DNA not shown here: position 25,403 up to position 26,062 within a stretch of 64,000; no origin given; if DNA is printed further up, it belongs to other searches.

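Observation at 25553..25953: IF-1 homolog with ~55-aa Arg/Lys/Gly-rich N-terminal extension, isolated from the ribosomal-protein cluster, 20 nt after an intrinsic terminator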

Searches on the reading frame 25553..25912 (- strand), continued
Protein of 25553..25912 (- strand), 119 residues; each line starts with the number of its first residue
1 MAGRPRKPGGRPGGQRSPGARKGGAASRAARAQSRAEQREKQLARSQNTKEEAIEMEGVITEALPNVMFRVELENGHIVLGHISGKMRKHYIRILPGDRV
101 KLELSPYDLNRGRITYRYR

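Call 21: find_encoding_contigs(protein=P0118, flank=10000, max_places=4)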
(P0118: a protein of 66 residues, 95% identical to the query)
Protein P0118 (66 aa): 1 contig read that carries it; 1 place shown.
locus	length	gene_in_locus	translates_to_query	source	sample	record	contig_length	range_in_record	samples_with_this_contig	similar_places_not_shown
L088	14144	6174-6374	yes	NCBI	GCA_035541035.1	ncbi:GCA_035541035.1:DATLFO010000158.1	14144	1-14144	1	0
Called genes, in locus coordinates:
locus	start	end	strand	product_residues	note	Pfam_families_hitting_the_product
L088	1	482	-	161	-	PF11290:DUF3090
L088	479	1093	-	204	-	PF00300:His_Phos_1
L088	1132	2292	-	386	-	PF08495:FIST, PF10442:FIST_C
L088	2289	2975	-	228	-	-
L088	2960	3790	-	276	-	PF00296:Bac_luciferase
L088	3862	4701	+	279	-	PF03009:GDPD, PF13653:GDPD_2 (weak)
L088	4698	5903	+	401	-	PF01186:Lysyl_oxidase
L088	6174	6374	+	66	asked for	PF01176:eIF-1a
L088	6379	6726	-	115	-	-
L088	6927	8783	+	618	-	PF02129:Peptidase_S15, PF08530:PepX_C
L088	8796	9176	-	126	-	-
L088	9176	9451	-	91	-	-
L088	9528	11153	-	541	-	PF02129:Peptidase_S15, PF00561:Abhydrolase_1 (weak), PF00326:Peptidase_S9 (faint), PF08530:PepX_C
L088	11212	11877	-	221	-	-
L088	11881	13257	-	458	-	PF09861:Lar_N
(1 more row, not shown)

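Call 29: list_cluster_members(proteins=[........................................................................, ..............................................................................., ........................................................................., P0081, P0113, P0092, P0016, P0046, P0117, P0089])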
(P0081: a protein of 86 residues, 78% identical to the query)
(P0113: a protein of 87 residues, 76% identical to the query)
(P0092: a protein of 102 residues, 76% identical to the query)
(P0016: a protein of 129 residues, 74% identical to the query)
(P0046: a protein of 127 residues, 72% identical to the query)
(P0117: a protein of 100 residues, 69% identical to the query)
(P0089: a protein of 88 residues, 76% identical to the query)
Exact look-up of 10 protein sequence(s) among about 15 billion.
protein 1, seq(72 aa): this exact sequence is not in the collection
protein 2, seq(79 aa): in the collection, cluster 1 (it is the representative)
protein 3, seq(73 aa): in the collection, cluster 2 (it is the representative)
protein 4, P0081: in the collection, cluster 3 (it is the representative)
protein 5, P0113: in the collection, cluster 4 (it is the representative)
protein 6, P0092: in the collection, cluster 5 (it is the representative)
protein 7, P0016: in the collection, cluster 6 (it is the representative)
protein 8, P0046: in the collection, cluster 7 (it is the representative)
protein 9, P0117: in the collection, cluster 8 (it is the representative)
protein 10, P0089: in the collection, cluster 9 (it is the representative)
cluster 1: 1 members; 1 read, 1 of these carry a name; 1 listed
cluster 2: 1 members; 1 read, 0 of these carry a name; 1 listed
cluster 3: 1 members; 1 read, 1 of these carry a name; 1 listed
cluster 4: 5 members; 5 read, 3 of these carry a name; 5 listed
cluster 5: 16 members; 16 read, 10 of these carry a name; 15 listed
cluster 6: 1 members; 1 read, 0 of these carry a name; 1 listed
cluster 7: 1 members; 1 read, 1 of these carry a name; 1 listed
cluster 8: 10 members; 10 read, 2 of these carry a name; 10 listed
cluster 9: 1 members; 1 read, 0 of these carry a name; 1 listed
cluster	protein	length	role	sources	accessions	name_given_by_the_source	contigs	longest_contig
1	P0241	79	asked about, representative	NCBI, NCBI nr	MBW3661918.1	MAG: translation initiation factor IF-1 [Actinobacteria bacterium] | translation initiation factor IF-1 [Actinomycetota bacterium]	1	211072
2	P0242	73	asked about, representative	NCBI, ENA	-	-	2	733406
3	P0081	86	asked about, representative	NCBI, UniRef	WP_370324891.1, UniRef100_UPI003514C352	translation initiation factor IF-1 [Euzebya sp.] | translation initiation factor IF-1 n=1 Tax=Euzebya sp. TaxID=1971409 RepID=UPI003514C352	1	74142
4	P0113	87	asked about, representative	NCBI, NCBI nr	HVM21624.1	MAG TPA: translation initiation factor IF-1 [Egibacteraceae bacterium] | translation initiation factor IF-1 [Egibacteraceae bacterium]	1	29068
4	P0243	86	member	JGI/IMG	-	translation initiation factor IF-1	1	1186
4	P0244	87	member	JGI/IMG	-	translation initiation factor IF-1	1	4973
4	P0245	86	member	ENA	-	-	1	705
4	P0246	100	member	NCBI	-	-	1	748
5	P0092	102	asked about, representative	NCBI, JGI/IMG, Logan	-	translation initiation factor IF-1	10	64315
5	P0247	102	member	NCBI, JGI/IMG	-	translation initiation factor IF-1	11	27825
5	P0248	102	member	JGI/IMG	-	translation initiation factor IF-1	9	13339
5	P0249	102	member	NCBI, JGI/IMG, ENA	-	translation initiation factor IF-1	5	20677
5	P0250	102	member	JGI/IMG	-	translation initiation factor IF-1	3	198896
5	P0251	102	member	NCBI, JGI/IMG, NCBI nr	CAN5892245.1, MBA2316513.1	MAG: translation initiation factor IF-1 [Euzebyales bacterium] | translation initiation factor IF-1 | translation initiation factor IF-1 [Euzebyales bacterium]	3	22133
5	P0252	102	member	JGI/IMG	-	translation initiation factor IF-1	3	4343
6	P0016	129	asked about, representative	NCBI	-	-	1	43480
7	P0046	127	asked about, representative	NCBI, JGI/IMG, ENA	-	translation initiation factor IF-1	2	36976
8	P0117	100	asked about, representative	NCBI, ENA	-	-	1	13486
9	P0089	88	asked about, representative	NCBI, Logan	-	-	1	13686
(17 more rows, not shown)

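Call 32: find_encoding_contigs(protein=P0078, flank=6000, max_places=2)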
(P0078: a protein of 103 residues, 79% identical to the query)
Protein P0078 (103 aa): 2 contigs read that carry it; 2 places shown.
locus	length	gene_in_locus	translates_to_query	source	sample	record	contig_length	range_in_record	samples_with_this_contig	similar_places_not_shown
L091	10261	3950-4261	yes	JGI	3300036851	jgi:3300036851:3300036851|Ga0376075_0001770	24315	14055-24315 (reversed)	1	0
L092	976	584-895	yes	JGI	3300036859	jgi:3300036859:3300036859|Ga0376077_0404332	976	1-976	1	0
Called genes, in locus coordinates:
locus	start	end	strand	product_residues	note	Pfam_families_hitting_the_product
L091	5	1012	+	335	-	PF02786:CPSase_L_D2, PF02785:Biotin_carb_C, PF25997:BSH_YhbJ (faint), PF00364:Biotin_lipoyl, PF25917:BSH_RND, PF25919:BSH_CusB (weak), PF25973:BSH_CzcB (faint), PF25984:BSH_YknX (faint)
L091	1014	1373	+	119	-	PF07883:Cupin_2 (weak)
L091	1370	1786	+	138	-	PF06689:zf-C4_ClpX, PF04545:Sigma70_r4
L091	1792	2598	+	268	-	PF00733:Asn_synthase (faint), PF02540:NAD_synthase (faint)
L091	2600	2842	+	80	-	PF09383:NIL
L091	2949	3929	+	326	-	PF02674:Colicin_V, PF00188:CAP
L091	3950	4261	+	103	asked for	PF01176:eIF-1a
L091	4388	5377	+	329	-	PF23759:GBD_T9SS_assoc (faint)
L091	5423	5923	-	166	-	-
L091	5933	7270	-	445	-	PF09822:ABC_transp_aux (weak)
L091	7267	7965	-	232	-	PF12679:ABC2_membrane_2 (weak), PF12698:ABC2_membrane_3, PF12730:ABC2_membrane_4 (weak)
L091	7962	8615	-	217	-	PF00005:ABC_tran, PF13304:AAA_21 (weak)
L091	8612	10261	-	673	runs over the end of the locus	PF02653:BPD_transp_2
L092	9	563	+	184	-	PF00188:CAP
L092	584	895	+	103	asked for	PF01176:eIF-1a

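Call 33: find_encoding_contigs(protein=P0117, flank=10000, max_places=3)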
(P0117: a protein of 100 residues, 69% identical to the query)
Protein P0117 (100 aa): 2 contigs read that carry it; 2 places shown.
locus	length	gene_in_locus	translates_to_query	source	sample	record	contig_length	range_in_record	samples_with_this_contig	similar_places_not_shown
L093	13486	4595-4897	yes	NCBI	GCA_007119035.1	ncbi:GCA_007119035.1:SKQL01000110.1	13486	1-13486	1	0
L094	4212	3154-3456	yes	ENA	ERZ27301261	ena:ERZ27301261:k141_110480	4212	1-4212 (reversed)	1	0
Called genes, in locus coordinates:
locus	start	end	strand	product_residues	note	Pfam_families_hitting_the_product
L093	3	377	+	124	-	?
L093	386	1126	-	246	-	PF00106:adh_short, PF08659:KR (weak), PF13561:adh_short_C2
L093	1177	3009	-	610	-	PF02770:Acyl-CoA_dh_M, PF00441:Acyl-CoA_dh_1, PF12806:Acyl-CoA_dh_C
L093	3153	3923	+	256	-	PF02654:CobS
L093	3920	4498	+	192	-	PF00300:His_Phos_1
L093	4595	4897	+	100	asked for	PF01176:eIF-1a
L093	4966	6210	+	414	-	-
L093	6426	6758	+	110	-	PF00589:Phage_integrase (weak)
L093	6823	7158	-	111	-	PF05016:ParE_toxin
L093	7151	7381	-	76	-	PF03693:ParD_antitoxin (weak)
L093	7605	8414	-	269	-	-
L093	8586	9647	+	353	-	PF00561:Abhydrolase_1, PF06821:Ser_hydrolase (faint), PF12146:Hydrolase_4, PF12697:Abhydrolase_6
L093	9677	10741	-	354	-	PF02574:S-methyl_trans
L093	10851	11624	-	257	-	-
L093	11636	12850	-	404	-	PF00266:Aminotran_5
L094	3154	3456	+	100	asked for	PF01176:eIF-1a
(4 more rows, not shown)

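Call 47: predict_structure(alignment_id=A2)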
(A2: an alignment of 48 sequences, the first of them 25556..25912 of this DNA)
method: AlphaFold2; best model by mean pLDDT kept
length: 119 residues; sequences in the alignment: 48
mean_pLDDT: 77.1   pTM: 0.52
mean pLDDT of the five models: 77.1, 76.9, 76.8, 65.5, 64.9
residues with pLDDT >= 90: 53; 70-90: 27; 50-70: 19; < 50: 20
segments of 3 or more residues with pLDDT < 50: 1-4, 7-10, 12-23
pLDDT, mean of each block of 10 residues (from residue 1): 48 45 55 74 65 87 92 94 93 92 91 92
secondary structure, 60 per line:
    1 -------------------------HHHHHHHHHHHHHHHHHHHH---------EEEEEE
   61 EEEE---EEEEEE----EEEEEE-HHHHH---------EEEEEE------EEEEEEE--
elements in order: H26-45 E55-64 E68-73 E78-83 H85-89 E99-104 E111-117
